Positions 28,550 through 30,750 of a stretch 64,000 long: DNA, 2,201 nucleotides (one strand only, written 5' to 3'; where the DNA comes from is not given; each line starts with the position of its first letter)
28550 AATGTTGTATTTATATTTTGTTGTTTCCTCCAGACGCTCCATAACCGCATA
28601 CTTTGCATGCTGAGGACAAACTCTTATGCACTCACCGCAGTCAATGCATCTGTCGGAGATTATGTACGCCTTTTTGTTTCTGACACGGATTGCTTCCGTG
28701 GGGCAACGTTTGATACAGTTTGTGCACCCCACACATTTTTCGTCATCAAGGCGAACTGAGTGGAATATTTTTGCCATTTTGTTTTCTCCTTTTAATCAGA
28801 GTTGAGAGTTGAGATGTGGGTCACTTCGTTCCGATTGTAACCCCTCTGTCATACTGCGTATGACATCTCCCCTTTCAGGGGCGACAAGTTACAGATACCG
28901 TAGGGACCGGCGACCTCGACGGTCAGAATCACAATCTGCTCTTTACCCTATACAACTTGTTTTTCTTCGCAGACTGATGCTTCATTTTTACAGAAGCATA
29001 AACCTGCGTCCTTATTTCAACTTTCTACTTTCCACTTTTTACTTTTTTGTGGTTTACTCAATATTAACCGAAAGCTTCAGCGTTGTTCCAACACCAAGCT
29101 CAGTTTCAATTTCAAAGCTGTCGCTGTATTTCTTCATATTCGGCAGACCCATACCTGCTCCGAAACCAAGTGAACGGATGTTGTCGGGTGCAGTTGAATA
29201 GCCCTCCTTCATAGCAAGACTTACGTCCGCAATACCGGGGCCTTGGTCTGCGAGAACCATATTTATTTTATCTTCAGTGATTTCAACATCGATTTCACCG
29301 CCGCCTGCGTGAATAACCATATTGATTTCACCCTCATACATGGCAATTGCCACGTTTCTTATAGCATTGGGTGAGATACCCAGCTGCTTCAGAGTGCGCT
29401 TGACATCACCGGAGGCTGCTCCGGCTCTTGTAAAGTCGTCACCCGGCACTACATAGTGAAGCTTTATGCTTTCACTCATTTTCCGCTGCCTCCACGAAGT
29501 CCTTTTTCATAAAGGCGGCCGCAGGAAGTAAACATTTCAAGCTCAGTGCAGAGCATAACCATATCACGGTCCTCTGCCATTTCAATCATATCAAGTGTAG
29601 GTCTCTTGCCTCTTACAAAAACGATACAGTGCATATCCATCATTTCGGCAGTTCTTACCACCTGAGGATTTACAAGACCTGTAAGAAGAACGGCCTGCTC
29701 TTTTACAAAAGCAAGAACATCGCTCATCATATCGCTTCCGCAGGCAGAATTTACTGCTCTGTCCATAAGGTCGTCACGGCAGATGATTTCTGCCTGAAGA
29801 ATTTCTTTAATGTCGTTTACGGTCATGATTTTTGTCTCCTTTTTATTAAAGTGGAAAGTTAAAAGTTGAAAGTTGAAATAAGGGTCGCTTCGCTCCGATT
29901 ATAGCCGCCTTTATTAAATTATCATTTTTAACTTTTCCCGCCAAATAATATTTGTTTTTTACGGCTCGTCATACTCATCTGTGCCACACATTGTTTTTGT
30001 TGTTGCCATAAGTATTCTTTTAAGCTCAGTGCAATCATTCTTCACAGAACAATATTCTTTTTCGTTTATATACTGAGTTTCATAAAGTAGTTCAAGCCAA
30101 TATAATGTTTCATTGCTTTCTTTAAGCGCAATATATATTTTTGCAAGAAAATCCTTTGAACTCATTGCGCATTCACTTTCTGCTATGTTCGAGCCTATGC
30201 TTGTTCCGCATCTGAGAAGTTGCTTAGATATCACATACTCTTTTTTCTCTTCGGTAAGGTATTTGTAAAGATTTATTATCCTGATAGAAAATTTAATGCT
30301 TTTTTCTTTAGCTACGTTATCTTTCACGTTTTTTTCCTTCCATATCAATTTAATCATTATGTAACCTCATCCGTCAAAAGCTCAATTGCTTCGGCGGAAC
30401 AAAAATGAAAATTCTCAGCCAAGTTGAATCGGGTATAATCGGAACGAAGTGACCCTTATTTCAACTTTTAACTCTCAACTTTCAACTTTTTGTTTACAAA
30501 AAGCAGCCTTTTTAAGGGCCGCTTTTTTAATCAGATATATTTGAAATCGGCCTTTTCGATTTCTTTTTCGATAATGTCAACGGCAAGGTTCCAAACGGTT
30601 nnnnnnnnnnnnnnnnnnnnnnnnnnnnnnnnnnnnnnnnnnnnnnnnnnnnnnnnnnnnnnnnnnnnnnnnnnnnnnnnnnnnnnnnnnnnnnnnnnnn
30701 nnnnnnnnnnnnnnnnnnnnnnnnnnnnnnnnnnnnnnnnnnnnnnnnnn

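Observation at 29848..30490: Four-helix-bundle (23S-IVS/Avd-like) gene enclosed by long hexamer-repeat inverted arms: apparent intact member of an interspersed element family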

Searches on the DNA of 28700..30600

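Call 76: search_rna_families(source=window, start=28700, end=30600, threshold=evalue, max_evalue=1)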
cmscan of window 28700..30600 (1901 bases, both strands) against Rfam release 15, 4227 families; matches with E-value up to 1: 1.
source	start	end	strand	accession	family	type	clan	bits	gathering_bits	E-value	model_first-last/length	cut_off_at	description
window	30007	30095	+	RF00689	MIR390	Gene; miRNA;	-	20.5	77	0.55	1-121/121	no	MIR390 microRNA precursor family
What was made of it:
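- On Any described RNA family (Rfam 15): The permissive scan of 28700-30600 gives only a chance MIR390 hit at E 0.55 (call 76).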
